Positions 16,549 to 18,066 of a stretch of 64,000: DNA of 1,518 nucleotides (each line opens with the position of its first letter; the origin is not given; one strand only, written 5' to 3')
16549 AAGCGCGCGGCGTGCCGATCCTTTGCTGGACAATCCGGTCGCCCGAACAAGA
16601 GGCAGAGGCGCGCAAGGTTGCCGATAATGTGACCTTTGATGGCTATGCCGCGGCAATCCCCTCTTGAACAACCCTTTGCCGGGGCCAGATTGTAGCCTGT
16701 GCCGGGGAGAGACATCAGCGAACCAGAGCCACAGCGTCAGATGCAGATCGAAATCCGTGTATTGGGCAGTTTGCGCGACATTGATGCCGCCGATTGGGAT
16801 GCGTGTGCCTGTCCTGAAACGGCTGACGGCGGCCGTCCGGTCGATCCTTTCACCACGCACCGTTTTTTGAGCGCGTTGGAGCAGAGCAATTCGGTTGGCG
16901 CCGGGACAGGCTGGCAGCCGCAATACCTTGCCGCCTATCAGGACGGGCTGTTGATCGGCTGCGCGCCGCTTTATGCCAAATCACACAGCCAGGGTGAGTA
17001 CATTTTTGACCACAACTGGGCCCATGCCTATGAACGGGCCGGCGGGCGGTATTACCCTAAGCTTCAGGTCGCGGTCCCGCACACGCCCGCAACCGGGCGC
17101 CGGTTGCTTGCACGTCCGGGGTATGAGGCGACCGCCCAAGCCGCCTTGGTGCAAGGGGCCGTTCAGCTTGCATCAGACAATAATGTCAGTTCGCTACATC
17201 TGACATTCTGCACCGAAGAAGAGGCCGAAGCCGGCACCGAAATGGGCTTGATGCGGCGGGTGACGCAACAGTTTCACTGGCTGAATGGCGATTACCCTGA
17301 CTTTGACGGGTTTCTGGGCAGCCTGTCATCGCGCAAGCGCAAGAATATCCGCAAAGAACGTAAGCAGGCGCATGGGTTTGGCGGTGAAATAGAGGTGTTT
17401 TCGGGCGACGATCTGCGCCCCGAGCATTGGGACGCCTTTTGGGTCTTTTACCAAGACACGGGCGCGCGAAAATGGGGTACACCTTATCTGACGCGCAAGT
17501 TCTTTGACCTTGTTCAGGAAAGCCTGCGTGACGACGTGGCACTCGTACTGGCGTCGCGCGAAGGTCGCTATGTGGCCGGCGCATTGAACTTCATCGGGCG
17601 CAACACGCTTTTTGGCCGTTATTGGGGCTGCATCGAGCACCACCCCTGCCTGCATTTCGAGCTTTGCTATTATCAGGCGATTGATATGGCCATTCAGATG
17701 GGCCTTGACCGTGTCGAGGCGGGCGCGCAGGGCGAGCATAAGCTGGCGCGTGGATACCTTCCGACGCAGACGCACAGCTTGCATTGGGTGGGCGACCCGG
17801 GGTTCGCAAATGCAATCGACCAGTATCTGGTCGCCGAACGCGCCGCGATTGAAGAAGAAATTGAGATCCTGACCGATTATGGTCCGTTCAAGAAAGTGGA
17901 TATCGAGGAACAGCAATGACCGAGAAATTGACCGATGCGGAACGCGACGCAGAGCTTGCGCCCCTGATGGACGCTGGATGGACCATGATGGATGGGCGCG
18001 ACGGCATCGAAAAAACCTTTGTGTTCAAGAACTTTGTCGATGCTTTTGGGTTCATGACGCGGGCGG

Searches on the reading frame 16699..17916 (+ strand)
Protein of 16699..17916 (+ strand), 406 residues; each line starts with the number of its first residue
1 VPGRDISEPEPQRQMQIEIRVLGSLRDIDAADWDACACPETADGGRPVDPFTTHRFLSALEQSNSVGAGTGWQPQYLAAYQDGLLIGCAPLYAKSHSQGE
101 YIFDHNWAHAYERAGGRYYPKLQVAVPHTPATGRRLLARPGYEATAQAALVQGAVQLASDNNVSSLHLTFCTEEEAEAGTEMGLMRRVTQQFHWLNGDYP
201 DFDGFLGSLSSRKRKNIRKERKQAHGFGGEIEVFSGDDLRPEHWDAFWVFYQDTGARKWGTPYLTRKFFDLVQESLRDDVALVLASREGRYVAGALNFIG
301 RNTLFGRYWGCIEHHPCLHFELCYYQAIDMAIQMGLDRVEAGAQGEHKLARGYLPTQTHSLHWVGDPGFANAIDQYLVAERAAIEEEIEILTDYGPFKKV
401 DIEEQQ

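Call 69: search_protein_families(library=pfam, proteins=[window:16699-17916:+], max_evalue=0.001)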
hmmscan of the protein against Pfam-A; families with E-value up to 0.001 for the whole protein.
window:16699-17916:+ (406 aa): 2 families
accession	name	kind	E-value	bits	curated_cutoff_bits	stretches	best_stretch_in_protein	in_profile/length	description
PF04339.18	FemAB_like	-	1.1e-162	541.9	27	1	24-399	1-369/369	Peptidogalycan biosysnthesis/recognition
PF13480.13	Acetyltransf_6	-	2.3e-11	44.5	22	1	211-345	1-138/143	Acetyltransferase (GNAT) domain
